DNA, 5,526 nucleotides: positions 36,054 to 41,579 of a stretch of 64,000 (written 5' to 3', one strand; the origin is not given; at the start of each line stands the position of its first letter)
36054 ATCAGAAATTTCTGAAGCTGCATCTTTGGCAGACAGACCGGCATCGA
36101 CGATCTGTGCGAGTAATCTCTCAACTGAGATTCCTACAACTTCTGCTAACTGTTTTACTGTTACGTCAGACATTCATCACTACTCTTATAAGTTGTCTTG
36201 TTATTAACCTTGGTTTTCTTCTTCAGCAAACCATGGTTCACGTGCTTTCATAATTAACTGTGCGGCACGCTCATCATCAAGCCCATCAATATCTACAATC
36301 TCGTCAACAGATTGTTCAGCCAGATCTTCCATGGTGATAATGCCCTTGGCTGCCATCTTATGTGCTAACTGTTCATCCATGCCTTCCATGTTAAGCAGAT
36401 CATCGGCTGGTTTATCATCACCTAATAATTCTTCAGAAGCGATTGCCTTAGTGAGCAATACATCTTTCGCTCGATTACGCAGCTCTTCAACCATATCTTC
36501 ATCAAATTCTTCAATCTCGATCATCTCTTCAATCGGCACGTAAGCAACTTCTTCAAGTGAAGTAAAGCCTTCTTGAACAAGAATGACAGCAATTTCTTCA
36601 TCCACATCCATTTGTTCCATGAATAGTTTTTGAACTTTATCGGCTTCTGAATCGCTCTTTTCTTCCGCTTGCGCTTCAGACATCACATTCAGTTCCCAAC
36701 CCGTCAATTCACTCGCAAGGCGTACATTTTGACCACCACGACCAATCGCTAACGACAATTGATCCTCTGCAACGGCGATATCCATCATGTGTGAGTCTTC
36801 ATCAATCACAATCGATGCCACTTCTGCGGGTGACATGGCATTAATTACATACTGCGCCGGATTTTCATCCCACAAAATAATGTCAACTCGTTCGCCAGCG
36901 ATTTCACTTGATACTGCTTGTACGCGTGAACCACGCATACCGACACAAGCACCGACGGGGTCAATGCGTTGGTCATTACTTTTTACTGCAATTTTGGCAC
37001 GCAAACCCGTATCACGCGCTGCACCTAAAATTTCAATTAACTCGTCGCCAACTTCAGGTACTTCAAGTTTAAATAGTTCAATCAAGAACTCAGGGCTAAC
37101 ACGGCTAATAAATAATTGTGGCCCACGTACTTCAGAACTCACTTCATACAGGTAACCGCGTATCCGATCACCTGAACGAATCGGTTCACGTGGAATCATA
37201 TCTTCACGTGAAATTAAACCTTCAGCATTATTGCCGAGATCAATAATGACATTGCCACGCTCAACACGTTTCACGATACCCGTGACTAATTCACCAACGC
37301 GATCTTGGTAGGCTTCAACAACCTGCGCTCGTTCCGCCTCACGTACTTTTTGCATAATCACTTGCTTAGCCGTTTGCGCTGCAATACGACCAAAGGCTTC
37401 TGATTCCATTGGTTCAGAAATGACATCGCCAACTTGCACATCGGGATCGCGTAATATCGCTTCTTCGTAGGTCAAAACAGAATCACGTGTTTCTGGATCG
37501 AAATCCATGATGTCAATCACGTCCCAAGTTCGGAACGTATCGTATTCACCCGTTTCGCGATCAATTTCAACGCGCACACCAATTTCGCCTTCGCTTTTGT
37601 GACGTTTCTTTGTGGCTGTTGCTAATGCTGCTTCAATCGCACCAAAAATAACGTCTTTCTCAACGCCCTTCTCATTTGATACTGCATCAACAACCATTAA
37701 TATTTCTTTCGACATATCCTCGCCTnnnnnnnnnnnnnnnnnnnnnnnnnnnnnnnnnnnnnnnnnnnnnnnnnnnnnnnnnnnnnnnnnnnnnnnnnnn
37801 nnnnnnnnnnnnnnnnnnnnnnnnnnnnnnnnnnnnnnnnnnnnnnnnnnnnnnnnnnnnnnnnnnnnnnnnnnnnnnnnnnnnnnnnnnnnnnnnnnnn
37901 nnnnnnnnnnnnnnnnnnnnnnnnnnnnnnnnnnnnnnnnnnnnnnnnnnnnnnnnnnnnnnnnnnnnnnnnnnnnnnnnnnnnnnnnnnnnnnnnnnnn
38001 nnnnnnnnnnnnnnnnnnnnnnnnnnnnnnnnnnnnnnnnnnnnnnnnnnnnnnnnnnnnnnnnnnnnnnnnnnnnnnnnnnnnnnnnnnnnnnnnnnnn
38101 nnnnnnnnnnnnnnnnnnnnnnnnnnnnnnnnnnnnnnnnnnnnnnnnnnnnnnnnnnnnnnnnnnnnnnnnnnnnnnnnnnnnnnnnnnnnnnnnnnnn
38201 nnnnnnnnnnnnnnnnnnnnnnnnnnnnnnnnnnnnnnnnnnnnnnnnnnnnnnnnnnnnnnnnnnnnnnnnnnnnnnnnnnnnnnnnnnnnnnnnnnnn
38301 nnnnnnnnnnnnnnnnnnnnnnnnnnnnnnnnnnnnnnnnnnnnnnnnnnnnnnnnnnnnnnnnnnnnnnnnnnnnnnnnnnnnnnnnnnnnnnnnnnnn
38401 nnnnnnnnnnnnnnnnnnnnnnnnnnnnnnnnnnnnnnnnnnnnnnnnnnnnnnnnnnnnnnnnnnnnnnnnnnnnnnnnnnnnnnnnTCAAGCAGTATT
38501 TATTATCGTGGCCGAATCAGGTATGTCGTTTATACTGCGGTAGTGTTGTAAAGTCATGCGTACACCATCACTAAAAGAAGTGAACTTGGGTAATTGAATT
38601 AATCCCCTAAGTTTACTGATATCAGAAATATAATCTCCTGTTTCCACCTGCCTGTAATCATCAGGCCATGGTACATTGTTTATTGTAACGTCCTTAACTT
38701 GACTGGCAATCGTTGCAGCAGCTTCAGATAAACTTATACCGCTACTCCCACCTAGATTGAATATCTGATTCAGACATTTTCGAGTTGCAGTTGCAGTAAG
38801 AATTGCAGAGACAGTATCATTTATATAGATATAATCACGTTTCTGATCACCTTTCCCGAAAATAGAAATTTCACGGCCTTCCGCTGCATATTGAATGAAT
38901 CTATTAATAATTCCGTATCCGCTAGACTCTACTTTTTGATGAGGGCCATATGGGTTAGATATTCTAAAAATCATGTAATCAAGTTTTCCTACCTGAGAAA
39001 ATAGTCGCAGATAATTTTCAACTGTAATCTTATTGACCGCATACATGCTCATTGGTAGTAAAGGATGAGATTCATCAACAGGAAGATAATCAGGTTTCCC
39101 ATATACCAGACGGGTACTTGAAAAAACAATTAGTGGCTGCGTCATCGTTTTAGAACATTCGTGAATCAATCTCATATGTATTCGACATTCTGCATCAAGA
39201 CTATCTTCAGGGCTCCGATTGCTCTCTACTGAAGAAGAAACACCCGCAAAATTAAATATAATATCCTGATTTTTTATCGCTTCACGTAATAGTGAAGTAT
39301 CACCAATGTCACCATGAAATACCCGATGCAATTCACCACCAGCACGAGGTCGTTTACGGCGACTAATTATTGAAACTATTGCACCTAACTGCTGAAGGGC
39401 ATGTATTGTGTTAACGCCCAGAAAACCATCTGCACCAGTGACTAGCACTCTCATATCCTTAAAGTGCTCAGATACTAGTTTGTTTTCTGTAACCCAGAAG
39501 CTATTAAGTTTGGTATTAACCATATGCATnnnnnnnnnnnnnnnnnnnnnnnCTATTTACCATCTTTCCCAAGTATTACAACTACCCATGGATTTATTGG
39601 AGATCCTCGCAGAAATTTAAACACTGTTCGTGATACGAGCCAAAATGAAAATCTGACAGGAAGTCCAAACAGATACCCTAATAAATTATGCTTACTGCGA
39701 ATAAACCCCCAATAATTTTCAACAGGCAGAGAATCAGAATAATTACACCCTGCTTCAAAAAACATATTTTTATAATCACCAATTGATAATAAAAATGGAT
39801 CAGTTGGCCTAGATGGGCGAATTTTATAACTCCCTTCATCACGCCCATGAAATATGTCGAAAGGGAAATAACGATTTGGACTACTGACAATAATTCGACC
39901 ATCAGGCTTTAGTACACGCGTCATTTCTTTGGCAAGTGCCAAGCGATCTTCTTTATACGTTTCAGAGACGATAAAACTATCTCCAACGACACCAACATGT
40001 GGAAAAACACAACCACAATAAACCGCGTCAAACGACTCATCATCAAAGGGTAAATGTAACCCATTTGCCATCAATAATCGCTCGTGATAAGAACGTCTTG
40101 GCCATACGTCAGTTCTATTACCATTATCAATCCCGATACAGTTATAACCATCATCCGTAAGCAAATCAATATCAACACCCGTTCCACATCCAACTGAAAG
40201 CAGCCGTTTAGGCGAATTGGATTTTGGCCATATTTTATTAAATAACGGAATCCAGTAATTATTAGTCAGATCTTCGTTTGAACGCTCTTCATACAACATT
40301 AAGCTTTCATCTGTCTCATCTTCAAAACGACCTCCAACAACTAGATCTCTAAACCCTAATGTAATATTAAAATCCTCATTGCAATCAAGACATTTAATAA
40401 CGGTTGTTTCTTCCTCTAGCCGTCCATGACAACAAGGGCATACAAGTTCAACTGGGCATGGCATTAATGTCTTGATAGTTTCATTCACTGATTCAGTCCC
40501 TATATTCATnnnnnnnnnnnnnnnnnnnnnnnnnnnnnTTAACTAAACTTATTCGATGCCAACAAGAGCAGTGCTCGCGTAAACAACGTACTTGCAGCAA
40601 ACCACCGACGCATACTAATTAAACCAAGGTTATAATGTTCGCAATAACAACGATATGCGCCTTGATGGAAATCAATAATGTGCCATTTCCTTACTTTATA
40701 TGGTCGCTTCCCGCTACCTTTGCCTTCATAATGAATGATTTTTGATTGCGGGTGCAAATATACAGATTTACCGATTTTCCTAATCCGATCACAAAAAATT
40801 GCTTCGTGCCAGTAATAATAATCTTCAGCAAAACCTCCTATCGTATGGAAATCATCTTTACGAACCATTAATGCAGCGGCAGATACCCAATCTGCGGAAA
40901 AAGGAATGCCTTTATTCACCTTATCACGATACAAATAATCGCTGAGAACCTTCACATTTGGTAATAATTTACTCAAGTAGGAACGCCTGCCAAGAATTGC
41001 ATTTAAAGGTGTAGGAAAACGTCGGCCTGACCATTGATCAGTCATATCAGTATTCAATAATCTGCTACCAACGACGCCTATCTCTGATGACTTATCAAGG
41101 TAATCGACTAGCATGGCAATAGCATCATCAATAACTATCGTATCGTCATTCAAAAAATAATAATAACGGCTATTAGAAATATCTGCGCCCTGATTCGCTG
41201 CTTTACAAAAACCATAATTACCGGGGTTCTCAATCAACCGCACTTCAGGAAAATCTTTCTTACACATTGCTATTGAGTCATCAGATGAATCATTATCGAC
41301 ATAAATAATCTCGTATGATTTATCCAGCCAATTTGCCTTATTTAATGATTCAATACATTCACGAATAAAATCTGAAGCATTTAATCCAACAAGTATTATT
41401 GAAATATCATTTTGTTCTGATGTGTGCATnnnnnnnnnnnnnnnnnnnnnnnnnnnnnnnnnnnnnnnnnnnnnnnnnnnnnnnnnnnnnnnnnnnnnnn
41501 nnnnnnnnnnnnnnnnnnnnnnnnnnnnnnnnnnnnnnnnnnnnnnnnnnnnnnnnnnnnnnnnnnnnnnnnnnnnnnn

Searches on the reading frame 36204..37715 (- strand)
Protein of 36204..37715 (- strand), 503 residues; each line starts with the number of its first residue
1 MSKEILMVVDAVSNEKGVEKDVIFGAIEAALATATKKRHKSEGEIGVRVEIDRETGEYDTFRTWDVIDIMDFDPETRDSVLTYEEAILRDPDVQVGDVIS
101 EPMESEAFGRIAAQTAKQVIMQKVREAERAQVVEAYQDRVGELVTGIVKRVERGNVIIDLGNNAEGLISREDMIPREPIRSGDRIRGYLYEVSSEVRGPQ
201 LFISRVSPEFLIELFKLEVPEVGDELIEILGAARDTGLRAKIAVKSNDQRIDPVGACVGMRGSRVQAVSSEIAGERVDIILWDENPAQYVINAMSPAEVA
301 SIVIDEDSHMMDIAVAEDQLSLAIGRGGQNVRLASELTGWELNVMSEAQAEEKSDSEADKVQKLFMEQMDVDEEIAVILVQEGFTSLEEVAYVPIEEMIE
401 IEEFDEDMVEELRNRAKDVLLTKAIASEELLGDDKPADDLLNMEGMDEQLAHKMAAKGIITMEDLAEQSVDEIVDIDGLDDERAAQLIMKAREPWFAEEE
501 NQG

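Call 76: list_cluster_members(proteins=[window:36204-37715:-, window:57342-58229:-, window:29845-31932:-])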
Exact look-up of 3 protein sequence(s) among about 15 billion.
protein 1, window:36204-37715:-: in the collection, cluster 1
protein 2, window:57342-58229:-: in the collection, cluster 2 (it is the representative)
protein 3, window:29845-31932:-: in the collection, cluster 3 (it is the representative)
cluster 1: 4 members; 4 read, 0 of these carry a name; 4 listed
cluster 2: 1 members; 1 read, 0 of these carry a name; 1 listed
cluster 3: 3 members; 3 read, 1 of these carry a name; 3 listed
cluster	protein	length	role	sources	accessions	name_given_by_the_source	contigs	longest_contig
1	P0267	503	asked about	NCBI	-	-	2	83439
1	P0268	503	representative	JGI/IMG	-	-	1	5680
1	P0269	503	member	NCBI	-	-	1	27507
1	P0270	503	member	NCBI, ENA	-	-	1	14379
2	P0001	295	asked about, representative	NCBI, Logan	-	-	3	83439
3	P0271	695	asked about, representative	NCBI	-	-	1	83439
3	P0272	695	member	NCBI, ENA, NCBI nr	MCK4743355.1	MAG: polyribonucleotide nucleotidyltransferase [Sulfuriflexus sp.] | polyribonucleotide nucleotidyltransferase [Sulfuriflexus sp.]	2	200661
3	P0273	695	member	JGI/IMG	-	-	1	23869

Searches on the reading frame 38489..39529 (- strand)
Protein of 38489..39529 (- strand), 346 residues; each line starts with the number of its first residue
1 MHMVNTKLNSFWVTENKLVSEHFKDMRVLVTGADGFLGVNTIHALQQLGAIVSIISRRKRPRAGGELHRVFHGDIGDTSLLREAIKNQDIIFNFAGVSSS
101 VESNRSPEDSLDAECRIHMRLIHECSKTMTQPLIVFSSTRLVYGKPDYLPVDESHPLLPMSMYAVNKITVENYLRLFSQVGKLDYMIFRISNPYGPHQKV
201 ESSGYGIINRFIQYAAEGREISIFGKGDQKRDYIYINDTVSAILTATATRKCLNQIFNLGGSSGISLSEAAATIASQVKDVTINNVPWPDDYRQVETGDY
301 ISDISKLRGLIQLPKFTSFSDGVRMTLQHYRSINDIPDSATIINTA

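Call 59: search_protein_families(library=pfam, proteins=[window:38489-39529:-], max_evalue=0.01)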
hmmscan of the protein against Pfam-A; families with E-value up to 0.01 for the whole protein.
window:38489-39529:- (346 aa): 5 families
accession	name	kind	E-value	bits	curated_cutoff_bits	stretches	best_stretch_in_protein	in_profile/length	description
PF01370.27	Epimerase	-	1.2e-47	162.8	20.9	1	28-260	1-240/240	NAD dependent epimerase/dehydratase family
PF16363.11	GDP_Man_Dehyd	-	1e-31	111.1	27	1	29-326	1-332/332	GDP-mannose 4,6 dehydratase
PF04321.23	RmlD_sub_bind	-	3.5e-11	43.1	27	1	26-279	1-232/287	RmlD substrate binding domain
PF01073.25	3Beta_HSD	-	9.2e-10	38.4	22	1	29-247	1-229/280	3-beta hydroxysteroid dehydrogenase/isomerase family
PF13460.12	NAD_binding_10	-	2.3e-05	24.8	27.2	1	32-191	1-144/184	NAD(P)H-binding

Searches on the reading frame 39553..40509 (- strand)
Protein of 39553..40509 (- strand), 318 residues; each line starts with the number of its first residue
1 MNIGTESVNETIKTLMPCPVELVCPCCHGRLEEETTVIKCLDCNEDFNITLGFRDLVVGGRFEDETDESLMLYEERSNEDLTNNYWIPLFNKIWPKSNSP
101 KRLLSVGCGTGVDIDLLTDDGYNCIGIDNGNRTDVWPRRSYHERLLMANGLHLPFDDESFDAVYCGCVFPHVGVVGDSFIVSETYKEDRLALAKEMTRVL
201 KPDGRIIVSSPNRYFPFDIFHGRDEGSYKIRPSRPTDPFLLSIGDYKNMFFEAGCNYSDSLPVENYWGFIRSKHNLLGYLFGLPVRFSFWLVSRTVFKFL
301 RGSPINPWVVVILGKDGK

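Call 59: search_protein_families(library=pfam, proteins=[window:39553-40509:-], max_evalue=0.01)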
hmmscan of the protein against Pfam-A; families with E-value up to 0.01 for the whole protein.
window:39553-40509:- (318 aa): 7 families
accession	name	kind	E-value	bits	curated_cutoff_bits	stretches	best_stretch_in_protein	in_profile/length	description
PF08241.18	Methyltransf_11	-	1.5e-15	58.1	21.2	1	104-208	1-95/95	Methyltransferase domain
PF13489.12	Methyltransf_23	-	1e-10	42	27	1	84-215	7-123/164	Methyltransferase domain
PF13649.12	Methyltransf_25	-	6.2e-09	36.9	27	1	104-204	2-97/97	Methyltransferase domain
PF13847.12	Methyltransf_31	-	4.3e-07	30.2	27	1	151-212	64-113/145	Methyltransferase domain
PF08242.18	Methyltransf_12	-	0.00014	22.9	30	1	104-206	1-98/98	Methyltransferase domain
PF07757.19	AdoMet_MTase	-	0.0016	19.1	27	1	80-133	42-95/115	Predicted AdoMet-dependent methyltransferase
PF01209.24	Ubie_methyltran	-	0.0046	16.8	20.1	0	144-208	101-151/233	ubiE/COQ5 methyltransferase family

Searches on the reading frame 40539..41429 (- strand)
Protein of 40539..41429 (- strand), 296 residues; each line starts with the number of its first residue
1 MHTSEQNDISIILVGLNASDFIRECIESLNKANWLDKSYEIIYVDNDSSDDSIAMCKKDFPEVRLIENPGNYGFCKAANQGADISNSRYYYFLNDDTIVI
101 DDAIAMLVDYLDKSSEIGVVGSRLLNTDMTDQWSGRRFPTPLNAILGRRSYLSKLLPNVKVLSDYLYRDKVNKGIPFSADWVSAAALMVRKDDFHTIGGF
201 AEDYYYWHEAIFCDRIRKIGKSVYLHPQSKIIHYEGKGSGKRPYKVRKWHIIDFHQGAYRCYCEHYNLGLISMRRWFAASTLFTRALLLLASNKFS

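Call 59: search_protein_families(library=pfam, proteins=[window:40539-41429:-], max_evalue=0.01)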
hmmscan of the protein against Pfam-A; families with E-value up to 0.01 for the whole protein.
window:40539-41429:- (296 aa): 4 families
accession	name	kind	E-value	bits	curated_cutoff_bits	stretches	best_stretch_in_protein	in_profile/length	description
PF00535.33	Glycos_transf_2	-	5.4e-24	85.4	23.3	1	10-149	1-139/168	Glycosyl transferase family 2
PF13641.12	Glyco_tranf_2_3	-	1.4e-06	28.9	27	1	9-124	3-123/230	Glycosyltransferase like family 2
PF10111.15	Glyco_tranf_2_2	-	4.8e-06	26.7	27.3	1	12-107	4-102/276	Glycosyltransferase like family 2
PF13712.12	Glyco_tranf_2_5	-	3e-05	24.3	27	1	74-229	41-183/210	Glycosyltransferase like family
